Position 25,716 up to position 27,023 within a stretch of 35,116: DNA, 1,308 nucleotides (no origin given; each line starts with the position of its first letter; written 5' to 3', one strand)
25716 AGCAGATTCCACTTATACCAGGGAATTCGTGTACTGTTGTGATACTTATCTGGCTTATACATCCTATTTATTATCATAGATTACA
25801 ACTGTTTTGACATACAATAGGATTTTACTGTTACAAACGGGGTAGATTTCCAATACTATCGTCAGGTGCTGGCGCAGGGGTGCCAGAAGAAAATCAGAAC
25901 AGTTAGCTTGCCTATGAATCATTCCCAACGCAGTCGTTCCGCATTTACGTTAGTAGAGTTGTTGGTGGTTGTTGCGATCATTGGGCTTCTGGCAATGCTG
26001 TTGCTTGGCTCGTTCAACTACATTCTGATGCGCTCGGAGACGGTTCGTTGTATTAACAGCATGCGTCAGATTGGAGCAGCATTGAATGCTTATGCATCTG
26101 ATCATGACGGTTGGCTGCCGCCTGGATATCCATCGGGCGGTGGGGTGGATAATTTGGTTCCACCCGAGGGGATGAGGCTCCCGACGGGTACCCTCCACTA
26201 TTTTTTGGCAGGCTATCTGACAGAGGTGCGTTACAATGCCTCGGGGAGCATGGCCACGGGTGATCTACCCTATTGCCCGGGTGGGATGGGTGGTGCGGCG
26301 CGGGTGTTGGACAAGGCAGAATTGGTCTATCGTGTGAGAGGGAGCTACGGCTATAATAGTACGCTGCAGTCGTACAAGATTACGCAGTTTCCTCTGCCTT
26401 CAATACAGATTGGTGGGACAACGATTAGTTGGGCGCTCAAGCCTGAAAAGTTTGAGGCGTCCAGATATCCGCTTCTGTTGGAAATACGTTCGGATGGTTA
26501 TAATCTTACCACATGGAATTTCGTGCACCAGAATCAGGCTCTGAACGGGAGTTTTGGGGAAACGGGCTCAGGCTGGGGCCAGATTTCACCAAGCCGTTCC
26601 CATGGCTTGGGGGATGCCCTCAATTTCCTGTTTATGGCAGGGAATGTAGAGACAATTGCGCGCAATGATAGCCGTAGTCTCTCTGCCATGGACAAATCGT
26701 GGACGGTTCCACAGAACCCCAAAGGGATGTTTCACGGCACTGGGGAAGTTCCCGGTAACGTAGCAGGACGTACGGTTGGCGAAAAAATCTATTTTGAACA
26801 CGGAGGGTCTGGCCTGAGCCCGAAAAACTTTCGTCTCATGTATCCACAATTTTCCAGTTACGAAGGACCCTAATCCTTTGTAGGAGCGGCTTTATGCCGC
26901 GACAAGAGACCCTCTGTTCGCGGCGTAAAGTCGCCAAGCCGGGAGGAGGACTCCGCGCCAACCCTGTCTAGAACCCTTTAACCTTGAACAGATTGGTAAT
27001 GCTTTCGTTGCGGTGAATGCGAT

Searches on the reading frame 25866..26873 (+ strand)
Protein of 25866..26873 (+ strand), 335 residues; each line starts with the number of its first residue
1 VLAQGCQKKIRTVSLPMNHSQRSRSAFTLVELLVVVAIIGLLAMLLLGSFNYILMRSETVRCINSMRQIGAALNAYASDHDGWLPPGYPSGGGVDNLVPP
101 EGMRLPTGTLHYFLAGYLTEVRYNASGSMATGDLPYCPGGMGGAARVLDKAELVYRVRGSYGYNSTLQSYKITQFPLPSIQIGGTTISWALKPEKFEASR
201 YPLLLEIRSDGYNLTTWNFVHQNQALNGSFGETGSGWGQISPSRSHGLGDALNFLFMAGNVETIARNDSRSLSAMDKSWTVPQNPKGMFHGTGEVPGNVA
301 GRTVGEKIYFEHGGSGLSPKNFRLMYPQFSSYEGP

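Call 65: search_protein_families(library=pfam, proteins=[window:25866-26873:+], max_evalue=0.01)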
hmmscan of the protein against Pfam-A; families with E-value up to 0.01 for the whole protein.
window:25866-26873:+ (335 aa): 2 families
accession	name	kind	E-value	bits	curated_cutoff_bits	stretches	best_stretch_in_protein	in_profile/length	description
PF07963.17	N_methyl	-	2.7e-06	27.1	21.2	1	22-47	2-27/27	Prokaryotic N-terminal methylation motif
PF07596.16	SBP_bac_10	-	0.0067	16.9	23.3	0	61-95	11-44/268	Protein of unknown function (DUF1559)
